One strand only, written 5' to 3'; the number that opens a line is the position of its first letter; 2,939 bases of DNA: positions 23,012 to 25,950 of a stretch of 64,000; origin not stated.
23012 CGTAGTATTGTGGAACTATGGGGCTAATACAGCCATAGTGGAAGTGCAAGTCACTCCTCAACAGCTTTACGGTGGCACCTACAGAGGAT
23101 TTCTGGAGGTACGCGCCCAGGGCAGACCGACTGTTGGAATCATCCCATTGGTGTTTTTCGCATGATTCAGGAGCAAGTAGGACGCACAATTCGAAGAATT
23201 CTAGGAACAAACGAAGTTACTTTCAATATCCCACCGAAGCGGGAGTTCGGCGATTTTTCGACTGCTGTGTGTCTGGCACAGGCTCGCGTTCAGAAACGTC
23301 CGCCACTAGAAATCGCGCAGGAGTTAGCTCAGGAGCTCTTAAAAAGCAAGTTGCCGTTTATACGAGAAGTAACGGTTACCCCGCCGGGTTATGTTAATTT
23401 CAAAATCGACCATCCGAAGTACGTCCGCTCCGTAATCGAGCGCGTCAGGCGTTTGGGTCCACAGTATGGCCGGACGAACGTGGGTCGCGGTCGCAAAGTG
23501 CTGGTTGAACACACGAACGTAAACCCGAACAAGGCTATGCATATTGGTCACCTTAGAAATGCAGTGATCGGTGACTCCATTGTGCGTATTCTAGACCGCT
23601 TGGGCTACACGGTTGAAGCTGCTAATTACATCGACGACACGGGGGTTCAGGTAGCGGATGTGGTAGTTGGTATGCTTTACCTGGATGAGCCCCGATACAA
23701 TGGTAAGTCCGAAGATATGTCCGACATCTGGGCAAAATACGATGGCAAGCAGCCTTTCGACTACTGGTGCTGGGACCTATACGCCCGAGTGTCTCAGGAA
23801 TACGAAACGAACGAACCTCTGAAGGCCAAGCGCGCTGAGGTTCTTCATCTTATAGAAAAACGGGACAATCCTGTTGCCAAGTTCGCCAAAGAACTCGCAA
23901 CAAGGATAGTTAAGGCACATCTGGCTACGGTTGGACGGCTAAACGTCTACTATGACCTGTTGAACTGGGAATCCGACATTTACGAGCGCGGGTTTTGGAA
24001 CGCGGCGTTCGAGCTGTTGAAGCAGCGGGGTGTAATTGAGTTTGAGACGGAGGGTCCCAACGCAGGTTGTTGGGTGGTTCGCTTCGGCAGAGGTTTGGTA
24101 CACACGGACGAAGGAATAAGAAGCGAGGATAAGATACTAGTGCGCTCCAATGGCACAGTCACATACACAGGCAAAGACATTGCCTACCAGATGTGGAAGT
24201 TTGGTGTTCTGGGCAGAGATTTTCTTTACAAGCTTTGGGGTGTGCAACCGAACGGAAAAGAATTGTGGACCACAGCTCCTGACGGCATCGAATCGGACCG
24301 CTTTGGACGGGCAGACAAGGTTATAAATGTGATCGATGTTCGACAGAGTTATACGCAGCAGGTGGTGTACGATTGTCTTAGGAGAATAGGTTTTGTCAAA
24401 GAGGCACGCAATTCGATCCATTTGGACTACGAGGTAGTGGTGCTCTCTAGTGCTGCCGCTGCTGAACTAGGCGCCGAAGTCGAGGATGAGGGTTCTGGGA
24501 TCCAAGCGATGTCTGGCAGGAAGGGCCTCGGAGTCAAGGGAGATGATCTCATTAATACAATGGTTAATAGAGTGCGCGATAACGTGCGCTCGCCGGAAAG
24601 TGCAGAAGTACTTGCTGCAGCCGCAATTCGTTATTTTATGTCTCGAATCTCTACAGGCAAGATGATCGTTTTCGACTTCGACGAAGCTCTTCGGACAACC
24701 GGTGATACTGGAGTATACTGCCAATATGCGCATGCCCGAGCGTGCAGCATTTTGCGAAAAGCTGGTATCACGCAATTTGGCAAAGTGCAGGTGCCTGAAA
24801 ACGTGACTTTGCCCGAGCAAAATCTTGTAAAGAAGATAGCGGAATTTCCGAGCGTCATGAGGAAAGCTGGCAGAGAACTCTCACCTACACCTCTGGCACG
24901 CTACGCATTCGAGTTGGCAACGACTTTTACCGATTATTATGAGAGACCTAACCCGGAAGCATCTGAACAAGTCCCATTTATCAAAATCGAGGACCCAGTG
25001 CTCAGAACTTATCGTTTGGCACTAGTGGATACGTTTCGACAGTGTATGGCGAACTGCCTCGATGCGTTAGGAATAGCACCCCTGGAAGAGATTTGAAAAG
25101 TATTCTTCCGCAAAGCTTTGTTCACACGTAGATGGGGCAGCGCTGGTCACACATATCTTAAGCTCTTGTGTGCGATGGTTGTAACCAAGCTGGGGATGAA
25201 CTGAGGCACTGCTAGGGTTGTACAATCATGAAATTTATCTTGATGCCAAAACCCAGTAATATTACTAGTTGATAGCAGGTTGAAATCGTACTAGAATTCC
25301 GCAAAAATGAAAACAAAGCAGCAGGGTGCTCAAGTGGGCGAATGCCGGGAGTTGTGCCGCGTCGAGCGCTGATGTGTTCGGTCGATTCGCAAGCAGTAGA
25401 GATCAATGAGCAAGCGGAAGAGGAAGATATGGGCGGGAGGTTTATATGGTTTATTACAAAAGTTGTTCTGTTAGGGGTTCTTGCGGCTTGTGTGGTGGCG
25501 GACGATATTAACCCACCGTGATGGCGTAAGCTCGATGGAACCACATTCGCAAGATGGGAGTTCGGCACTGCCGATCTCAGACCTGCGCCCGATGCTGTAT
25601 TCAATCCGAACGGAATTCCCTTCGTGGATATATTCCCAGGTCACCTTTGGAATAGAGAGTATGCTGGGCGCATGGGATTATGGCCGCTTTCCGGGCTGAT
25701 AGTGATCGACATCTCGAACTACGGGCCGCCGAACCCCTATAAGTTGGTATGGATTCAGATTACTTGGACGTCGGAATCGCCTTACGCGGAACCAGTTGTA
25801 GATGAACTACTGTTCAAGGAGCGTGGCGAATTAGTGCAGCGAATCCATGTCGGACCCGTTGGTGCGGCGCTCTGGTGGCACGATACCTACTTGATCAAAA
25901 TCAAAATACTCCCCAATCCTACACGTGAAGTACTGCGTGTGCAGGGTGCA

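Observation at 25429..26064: PEP-CTERM protein gene split by a single in-frame TGA between signal peptide and mature domain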

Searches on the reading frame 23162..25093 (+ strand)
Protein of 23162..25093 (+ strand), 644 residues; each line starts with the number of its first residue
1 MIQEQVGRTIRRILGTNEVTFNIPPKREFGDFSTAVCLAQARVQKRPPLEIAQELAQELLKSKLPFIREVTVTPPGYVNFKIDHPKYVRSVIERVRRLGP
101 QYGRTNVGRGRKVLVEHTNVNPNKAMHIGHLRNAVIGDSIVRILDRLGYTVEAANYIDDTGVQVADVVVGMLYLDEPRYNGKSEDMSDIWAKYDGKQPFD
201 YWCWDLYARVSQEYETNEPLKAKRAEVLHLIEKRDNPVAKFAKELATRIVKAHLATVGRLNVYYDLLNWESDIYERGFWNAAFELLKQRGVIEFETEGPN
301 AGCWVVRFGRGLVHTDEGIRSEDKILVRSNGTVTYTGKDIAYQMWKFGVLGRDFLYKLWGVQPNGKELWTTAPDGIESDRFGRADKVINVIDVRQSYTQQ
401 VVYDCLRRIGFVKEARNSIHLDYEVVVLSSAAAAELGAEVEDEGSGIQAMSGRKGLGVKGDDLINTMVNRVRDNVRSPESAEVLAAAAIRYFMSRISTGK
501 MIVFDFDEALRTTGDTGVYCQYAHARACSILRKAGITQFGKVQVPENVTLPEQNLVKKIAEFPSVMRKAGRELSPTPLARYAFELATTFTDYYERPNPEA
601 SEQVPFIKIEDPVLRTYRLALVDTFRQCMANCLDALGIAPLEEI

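Call 32: list_cluster_members(proteins=[P0003, window:23162-25093:+, P0002])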
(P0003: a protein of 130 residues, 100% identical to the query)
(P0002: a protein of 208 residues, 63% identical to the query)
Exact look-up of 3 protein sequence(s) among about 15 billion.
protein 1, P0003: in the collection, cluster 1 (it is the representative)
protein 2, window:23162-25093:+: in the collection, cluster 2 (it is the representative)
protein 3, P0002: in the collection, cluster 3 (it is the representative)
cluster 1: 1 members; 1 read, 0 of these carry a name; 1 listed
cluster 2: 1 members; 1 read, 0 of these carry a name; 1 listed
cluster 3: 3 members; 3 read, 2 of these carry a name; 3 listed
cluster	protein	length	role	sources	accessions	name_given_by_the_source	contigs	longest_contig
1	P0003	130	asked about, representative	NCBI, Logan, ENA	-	-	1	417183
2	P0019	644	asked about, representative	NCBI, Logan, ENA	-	-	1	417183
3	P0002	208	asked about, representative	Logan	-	-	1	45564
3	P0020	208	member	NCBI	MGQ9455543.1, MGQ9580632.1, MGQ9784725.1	MAG: PEP-CTERM sorting domain-containing protein [Armatimonadota bacterium]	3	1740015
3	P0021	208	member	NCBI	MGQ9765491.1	MAG: PEP-CTERM sorting domain-containing protein [Armatimonadota bacterium]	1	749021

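Call 58: find_encoding_contigs(protein=P0019, flank=3500, max_places=10)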
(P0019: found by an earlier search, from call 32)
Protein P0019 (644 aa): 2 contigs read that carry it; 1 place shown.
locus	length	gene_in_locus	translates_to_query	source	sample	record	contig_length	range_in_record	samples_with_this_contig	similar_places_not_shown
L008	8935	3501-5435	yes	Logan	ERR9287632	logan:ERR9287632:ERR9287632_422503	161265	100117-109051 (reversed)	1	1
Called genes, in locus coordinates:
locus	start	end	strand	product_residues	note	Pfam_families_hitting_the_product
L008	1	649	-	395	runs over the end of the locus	PF00083:Sugar_tr (weak), PF07690:MFS_1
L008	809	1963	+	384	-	PF02638:GHL10, PF13200:DUF4015 (weak), PF14871:GHL6, PF19773:DUF6259 (weak), PF02449:Glyco_hydro_42 (faint)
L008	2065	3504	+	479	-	PF03747:ADP_ribosyl_GH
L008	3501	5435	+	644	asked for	PF03485:Arg_tRNA_synt_N, PF00750:tRNA-synt_1d, PF05746:DALR_1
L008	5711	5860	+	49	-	-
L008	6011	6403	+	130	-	-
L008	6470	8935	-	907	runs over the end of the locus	PF16889:Hepar_II_III_N, PF07940:Hepar_II_III_C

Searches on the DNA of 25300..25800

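Call 17: search_rna_families(source=window, start=25300, end=25800, threshold=evalue, max_evalue=10)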
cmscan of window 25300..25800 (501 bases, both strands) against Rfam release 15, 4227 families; matches with E-value up to 10: 0.
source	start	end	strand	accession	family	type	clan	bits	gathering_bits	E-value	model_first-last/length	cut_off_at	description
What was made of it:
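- On Selenoprotein (UGA = Sec): Rfam finds no hit at E<=10 (call 17).
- Rfam gives 0 hits at E<=10 (call 17).
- Tried and rejected: An Rfam E-value scan of 25300-25800 gave nothing (call 17).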
